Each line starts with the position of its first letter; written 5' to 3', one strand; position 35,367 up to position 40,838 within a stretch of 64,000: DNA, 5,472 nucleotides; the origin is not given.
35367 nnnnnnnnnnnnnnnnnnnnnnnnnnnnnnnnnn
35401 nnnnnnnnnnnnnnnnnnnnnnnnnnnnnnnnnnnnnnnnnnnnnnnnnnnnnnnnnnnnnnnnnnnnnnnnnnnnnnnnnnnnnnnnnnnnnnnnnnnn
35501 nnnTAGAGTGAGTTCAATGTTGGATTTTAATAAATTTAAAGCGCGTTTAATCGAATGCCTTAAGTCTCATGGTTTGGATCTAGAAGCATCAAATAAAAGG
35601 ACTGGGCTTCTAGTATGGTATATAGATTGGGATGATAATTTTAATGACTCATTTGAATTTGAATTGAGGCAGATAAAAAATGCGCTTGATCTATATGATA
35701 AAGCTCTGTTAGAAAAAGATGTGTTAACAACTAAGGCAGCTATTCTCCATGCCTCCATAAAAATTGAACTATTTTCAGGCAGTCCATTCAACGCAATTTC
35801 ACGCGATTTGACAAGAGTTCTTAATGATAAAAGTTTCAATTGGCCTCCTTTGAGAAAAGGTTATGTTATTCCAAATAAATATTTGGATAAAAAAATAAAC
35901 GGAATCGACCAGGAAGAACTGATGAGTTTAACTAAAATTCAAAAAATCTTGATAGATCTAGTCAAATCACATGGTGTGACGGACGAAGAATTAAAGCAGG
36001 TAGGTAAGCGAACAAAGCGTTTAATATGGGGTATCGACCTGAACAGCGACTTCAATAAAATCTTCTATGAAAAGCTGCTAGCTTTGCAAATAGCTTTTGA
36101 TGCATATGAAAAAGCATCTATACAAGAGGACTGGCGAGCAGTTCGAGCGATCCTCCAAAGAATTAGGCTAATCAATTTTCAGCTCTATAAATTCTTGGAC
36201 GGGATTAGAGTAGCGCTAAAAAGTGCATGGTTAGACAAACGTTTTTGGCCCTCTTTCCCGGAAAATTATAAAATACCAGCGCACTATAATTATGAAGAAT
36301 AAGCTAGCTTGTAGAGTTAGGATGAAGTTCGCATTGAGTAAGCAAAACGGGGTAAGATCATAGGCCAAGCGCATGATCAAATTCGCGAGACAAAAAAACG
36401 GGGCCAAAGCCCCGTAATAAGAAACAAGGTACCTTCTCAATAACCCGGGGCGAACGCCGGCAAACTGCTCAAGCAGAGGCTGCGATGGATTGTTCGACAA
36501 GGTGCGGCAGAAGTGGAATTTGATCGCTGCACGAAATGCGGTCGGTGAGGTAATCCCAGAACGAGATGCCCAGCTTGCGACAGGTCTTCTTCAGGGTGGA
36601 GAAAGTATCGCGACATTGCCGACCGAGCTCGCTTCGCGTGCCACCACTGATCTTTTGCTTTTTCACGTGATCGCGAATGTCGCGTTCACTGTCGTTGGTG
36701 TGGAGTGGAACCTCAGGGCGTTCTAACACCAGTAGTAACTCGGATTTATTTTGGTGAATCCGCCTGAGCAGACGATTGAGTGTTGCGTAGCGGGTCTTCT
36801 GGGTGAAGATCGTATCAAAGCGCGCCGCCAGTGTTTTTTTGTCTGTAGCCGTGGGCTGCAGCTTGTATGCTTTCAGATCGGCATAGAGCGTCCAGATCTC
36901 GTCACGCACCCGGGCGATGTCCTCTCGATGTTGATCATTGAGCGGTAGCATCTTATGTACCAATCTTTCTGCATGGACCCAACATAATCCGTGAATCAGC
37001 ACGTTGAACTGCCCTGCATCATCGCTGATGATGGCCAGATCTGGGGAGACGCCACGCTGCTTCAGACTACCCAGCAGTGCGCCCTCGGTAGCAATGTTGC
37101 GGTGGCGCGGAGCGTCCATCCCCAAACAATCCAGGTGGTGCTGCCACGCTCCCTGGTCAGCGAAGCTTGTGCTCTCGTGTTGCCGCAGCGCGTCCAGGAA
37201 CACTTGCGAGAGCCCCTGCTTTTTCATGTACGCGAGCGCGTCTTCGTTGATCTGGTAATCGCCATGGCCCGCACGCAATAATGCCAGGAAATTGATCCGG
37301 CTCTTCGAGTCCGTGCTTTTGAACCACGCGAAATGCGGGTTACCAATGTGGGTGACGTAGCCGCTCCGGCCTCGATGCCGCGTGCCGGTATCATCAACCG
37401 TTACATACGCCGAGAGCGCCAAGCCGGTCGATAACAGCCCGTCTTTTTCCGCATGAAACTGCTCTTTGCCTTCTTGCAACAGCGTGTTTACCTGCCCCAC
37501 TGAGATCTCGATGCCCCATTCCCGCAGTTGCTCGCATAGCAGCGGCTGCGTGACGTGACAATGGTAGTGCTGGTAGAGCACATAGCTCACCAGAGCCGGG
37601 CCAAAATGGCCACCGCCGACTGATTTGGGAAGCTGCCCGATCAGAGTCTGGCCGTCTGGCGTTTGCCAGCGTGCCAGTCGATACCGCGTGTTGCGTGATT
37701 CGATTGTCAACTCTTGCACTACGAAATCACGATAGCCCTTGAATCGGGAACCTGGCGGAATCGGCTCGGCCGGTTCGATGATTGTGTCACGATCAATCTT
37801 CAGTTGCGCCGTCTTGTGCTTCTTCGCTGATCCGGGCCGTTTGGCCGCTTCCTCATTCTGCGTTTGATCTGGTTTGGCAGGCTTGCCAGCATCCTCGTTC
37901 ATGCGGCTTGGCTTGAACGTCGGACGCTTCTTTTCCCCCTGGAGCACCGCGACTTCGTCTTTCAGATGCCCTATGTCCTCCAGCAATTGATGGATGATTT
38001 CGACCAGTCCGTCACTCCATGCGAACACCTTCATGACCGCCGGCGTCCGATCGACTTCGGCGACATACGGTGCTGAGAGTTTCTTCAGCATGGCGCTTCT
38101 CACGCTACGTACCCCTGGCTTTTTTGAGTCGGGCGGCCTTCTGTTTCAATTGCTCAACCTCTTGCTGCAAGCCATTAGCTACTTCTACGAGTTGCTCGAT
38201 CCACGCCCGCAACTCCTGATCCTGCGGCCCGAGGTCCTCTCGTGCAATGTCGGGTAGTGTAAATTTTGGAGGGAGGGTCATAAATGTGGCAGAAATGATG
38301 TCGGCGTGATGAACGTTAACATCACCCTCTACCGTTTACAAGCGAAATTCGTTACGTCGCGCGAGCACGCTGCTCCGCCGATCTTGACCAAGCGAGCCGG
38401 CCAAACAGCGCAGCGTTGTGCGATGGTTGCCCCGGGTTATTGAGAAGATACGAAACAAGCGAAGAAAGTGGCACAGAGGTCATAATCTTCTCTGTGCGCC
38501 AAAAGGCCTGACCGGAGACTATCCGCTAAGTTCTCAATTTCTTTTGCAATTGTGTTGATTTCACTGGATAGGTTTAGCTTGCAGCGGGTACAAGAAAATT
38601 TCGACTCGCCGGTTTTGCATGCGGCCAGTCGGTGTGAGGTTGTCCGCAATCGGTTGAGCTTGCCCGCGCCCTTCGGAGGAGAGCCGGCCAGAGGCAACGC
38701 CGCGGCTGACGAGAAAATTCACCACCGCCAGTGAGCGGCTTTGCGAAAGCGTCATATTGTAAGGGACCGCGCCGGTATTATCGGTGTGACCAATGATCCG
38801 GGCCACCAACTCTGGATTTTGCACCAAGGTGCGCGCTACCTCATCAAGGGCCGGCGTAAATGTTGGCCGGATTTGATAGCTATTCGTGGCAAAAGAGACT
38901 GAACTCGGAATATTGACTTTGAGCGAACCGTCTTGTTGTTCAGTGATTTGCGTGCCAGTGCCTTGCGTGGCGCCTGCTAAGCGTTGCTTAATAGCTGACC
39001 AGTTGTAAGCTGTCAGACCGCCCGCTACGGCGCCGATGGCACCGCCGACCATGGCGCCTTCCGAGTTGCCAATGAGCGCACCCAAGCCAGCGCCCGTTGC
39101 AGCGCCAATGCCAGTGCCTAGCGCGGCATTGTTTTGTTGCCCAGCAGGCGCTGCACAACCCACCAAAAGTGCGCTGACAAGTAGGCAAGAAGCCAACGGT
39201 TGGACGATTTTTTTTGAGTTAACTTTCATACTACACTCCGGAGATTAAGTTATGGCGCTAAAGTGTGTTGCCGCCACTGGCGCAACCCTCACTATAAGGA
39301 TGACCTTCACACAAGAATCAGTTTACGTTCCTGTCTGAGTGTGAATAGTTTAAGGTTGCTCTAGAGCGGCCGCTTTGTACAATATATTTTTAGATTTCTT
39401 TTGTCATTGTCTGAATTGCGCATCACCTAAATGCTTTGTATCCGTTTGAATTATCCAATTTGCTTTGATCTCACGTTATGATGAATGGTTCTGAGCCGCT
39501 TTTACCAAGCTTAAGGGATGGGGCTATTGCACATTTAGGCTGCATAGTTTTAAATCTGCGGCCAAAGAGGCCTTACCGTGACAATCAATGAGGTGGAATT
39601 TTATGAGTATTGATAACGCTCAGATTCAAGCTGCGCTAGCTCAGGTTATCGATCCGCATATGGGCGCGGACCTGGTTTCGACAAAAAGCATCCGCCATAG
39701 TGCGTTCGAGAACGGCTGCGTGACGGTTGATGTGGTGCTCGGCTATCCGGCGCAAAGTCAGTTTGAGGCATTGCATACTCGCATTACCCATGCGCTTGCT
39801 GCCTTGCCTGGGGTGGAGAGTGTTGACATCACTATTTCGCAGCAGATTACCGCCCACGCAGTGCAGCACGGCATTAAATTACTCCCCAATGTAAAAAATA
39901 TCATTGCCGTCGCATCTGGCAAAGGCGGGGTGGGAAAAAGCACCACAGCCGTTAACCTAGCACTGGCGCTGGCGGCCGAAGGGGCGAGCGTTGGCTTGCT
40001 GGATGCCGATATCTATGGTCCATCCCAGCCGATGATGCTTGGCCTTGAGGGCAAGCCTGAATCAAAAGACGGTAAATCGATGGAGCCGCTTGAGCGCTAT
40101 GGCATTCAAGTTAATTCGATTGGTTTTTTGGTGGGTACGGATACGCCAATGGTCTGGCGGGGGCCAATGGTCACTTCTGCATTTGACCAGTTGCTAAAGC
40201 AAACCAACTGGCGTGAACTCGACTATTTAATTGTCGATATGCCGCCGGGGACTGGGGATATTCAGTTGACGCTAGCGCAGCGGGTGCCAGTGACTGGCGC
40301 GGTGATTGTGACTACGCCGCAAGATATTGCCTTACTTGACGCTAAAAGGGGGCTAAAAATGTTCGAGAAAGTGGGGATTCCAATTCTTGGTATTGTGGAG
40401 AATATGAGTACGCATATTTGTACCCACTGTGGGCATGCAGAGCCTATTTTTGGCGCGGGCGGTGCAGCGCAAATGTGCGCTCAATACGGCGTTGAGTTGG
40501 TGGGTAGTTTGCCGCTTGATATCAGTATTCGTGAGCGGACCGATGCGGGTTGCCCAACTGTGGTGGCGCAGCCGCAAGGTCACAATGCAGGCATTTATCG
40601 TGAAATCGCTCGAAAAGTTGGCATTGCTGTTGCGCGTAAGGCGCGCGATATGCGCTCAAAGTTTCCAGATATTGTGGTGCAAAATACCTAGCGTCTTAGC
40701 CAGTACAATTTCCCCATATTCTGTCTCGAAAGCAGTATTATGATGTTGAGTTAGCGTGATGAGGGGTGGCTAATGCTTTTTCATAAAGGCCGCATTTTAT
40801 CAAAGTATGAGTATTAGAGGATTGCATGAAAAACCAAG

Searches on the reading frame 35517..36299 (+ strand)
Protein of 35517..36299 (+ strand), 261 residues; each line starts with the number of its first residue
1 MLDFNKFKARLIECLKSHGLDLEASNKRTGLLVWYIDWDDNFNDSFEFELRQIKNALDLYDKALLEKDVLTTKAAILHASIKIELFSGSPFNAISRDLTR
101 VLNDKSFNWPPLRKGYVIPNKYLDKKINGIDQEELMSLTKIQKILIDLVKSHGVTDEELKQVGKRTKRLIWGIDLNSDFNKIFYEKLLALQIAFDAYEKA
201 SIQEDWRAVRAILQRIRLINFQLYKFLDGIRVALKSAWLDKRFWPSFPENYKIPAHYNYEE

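Call 6: search_protein_families(library=pfam, proteins=[window:35517-36299:+], max_evalue=1)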
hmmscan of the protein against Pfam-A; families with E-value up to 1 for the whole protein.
window:35517-36299:+ (261 aa): 3 families
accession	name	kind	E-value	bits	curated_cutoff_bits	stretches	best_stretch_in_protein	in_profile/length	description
PF12384.13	Peptidase_A2B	-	0.014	15.4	21.2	1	75-117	40-83/177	Ty3 transposon peptidase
PF21593.2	DUF6853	-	0.025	15.4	27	1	32-110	36-119/120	Family of unknown function (DUF6853)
PF16454.10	PI3K_P85_iSH2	-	0.052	13.6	31.5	1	120-162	118-159/161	Phosphatidylinositol 3-kinase regulatory subunit P85 inter-SH2 domain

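Call 7: search_protein_families(library=ncbifam, proteins=[window:35517-36299:+], max_evalue=1)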
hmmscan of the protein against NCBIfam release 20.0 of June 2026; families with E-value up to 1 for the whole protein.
window:35517-36299:+ (261 aa): 0 families

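Call 9: search_solved_structures(query=window:35517-36299:+, max_evalue=10)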
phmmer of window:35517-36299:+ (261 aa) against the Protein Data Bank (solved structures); distinct sequences matched with E-value up to 10: 3.
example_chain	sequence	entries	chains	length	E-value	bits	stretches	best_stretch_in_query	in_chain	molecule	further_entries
3aon_A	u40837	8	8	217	0.26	14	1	62-162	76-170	V-type sodium ATPase subunit D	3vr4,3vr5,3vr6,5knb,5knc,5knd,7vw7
9dd3_A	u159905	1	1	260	4.5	10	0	185-215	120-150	Designed allosteric facilitated dissociation switch AS5 H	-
9dd2_A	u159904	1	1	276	7.7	9.2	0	185-215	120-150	Designed allosteric facilitated dissociation switch AS5 H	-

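Call 20: find_homologous_proteins(query=window:35517-36299:+, max_evalue=0.01)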
Query window:35517-36299:+ (261 aa): 23 proteins with E <= 0.01 among 470 candidates.
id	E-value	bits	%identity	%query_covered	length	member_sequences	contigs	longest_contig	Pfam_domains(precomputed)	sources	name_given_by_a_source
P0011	5.8e-170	582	100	100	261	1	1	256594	-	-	-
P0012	1.3e-114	400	69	100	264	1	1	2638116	-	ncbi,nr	ncbi:MAG: hypothetical protein ON057_002045 [Glomeribacter sp. 1016415]|nr:hypothetical protein [Glo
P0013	1.3e-110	387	68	100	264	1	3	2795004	PF21593.3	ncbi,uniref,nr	ncbi:Uncharacterized protein MCB1EB_0715 [Mycoavidus cysteinexigens]|uniref:Uncharacterized protein 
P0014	2.1e-108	380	66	100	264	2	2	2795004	-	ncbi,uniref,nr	ncbi:Uncharacterized protein MCB1EB_1167 [Mycoavidus cysteinexigens]|uniref:Uncharacterized protein 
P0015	1.0e-107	378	65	100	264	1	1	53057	PF21593.3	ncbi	-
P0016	1.9e-107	377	67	100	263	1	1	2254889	PF21593.3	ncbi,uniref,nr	ncbi:hypothetical protein KMZ15_03740 [Mycoavidus sp. HKI]|uniref:hypothetical protein n=1 Tax=Mycoa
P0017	1.5e-105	371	67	100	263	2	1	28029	-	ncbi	-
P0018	6.3e-105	368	66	100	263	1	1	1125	PF21593.3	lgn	-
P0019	2.0e-103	364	66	100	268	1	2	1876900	-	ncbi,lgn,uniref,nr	ncbi:hypothetical protein [Mycoavidus sp. B2-EB]|uniref:hypothetical protein n=1 Tax=Mycoavidus sp. 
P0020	3.8e-103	363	65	100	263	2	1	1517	-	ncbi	-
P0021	2.7e-102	360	65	100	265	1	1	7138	-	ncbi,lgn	-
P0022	5.8e-101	355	62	100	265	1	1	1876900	PF21593.3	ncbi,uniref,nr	ncbi:hypothetical protein [Mycoavidus sp. B2-EB]|uniref:hypothetical protein n=1 Tax=Mycoavidus sp. 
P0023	3.8e-100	353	63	100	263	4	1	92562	PF21593.3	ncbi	-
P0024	7.1e-100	352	64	100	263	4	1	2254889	PF21593.3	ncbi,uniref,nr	ncbi:hypothetical protein KMZ15_05580 [Mycoavidus sp. HKI]|uniref:hypothetical protein n=1 Tax=Mycoa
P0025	2.3e-99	350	62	100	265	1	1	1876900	-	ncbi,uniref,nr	ncbi:hypothetical protein [Mycoavidus sp. B2-EB]|uniref:hypothetical protein n=1 Tax=Mycoavidus sp. 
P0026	8.1e-99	348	62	100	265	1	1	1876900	PF21593.3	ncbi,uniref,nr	ncbi:hypothetical protein [Mycoavidus sp. B2-EB]|uniref:hypothetical protein n=1 Tax=Mycoavidus sp. 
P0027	1.1e-97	345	62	99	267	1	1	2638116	PF21593.3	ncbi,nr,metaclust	ncbi:MAG: hypothetical protein ON057_000195 [Glomeribacter sp. 1016415]|nr:hypothetical protein [Glo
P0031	3.7e-97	343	61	100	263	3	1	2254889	PF21593.3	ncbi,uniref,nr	ncbi:hypothetical protein KMZ15_01090 [Mycoavidus sp. HKI]|uniref:hypothetical protein n=1 Tax=Mycoa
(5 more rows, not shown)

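Call 87: predict_structure(alignment_id=A4)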
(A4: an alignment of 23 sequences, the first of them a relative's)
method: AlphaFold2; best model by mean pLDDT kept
length: 261 residues; sequences in the alignment: 23
mean_pLDDT: 84.3   pTM: 0.83
mean pLDDT of the five models: 84.3, 84.1, 81.9, 80.5, 73.5
residues with pLDDT >= 90: 104; 70-90: 131; 50-70: 19; < 50: 7
segments of 3 or more residues with pLDDT < 50: 25-31
pLDDT, mean of each block of 10 residues (from residue 1): 85 82 51 70 88 93 94 94 84 90 85 86 69 69 88 78 77 86 91 92 92 95 92 89 84 90 67
secondary structure, 60 per line:
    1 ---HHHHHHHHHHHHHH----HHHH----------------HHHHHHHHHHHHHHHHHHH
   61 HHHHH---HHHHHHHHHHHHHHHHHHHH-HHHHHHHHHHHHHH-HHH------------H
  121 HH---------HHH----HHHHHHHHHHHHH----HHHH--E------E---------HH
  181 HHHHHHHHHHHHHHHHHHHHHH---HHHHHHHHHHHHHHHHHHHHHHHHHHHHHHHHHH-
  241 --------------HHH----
elements in order: H4-17 H22-25 H42-65 H69-88 H90-103 H139-151 H156-159 H179-202 H206-239

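Call 89: fold_search(model_id=the predicted structure, library=pdb)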
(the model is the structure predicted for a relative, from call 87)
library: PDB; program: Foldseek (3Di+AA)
matches with E <= 10: 371; with E <= 0.001: 0
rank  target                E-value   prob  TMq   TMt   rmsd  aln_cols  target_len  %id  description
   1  3nym_A                4.5e-01  1.00  0.38  0.74   3.0       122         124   21  The crystal structure of functionally unknown protein from Neisseria meningitidis MC58 (released 2010-09-22)
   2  3nym_B                6.1e-01  0.99  0.37  0.73   4.7       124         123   20  The crystal structure of functionally unknown protein from Neisseria meningitidis MC58 (released 2010-09-22)
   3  4pw8_D                6.3e-01  0.18  0.23  0.21  21.7       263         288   13  Human tryptophan 2,3-dioxygenase (released 2014-08-06)
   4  4pw8_B                6.6e-01  0.18  0.23  0.21  16.4       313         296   13  Human tryptophan 2,3-dioxygenase (released 2014-08-06)
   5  9n0k_A                6.9e-01  0.60  0.22  0.43  16.8       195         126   11  Crystal structure of KABLE triple mutant (Ile12Phe, Lys14Pro, Leu20Trp) (released 2025-08-20)
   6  8r5s_A                6.9e-01  0.12  0.17  0.18  26.6       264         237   12  t113 - De-novo designed soluble homotetramer (released 2024-11-27)
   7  1jfa_B                7.3e-01  0.06  0.13  0.10  24.3       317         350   12  Trichodiene Synthase from Fusarium Sporotrichioides (released 2001-11-30)
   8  7nmq                  7.6e-01  0.14  0.20  0.16  18.2       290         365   16  Bacillus cereus HblL1 toxin component (released 2021-04-07)
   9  8uao_A                9.5e-01  0.20  0.21  0.24  19.8       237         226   12  DpHF18 filament (released 2024-04-10)
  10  7a0g_AAA              1.0e+00  0.07  0.15  0.13  36.2       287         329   11  Structure of the SmhB pore of the tripartite alpha-pore forming toxin, Smh, from Serratia marcescens. (released 2021-03-31)
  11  6w6x_A                1.1e+00  0.47  0.22  0.43  16.9       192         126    9  Crystal Structure of ABLE Apo-protein (released 2020-08-26)
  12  9n0i_E                1.2e+00  0.41  0.21  0.39  20.4       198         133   11  Crystal structure of KABLE double mutant (Lys14Pro, Leu20Trp) (released 2025-08-20)
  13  3o00_A                1.2e+00  0.14  0.20  0.18  24.0       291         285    8  Crystal Structure of the Salmonella Type III Secretion System Tip Protein SipD-C244S (released 2010-11-17)
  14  7a0g_EEE              1.2e+00  0.06  0.15  0.13  35.0       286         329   10  Structure of the SmhB pore of the tripartite alpha-pore forming toxin, Smh, from Serratia marcescens. (released 2021-03-31)
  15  9n0i_A                1.3e+00  0.41  0.21  0.41  19.6       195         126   11  Crystal structure of KABLE double mutant (Lys14Pro, Leu20Trp) (released 2025-08-20)
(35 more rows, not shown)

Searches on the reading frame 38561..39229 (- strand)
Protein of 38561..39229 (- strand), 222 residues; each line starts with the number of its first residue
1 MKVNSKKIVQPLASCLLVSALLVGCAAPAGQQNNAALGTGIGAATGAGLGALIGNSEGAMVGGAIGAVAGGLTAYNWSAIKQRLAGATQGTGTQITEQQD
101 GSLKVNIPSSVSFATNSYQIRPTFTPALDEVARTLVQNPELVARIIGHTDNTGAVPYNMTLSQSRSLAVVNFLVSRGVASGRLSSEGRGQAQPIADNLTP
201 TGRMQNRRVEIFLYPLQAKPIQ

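Call 10: search_protein_families(library=pfam, proteins=[window:38561-39229:-], max_evalue=0.01)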
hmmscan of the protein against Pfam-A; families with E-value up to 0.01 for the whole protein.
window:38561-39229:- (222 aa): 5 families
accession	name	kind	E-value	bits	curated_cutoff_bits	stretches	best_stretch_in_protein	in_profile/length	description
PF00691.25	OmpA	-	5.7e-21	75.1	27.2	1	113-207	2-98/98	OmpA family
PF13441.11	Gly-zipper_YMGG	-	2.2e-08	34.1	28.9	1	33-75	1-44/45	YMGG-like Gly-zipper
PF13488.11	Gly-zipper_Omp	-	7.1e-07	29.5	25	1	38-78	2-43/46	Glycine zipper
PF05433.20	Rick_17kDa_Anti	-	1e-06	28.9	24.2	1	37-77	1-42/43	Glycine zipper 2TM domain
PF13436.11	Gly-zipper_OmpA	-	0.00011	22.4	27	1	33-72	2-42/44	Glycine-zipper domain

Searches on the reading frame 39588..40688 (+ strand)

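Call 10: search_protein_families(library=pfam, proteins=[window:39588-40688:+], max_evalue=0.01)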
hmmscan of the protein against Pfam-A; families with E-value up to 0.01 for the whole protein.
window:39588-40688:+ (367 aa): 10 families
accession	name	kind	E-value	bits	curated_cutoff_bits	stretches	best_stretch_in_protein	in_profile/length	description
PF10609.15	ParA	-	2.2e-102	342.2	27.1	1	101-344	1-245/246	NUBPL iron-transfer P-loop NTPase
PF01883.24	FeS_assembly_P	-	8.3e-18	64.9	23.5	1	11-80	2-72/73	Iron-sulfur cluster assembly protein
PF01656.29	CbiA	-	4.5e-14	52.9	25.4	1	106-273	1-82/125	CobQ/CobB/MinD/ParA nucleotide binding domain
PF13614.12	AAA_31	-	1.1e-10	42.2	27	1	104-142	2-40/177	AAA domain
PF09140.17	MipZ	-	3e-08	33.7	20.7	1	105-222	2-110/262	ATPase MipZ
PF02374.21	ArsA_ATPase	-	1e-06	28.7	24.3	1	108-140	5-37/305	Anion-transporting ATPase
PF00142.24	Fer4_NifH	-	9.3e-06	25.7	25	1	110-141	6-37/271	4Fe-4S iron sulfur cluster binding proteins, NifH/frxC family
PF07015.17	VirC1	-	0.00017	21.5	24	1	104-142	2-40/231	VirC1 protein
PF25199.1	nSTAND_NTPase5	-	0.0012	19.1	34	1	85-146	22-84/145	Novel STAND NTPase 5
PF13481.12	AAA_25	-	0.0085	16.2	27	0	106-135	35-63/195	AAA domain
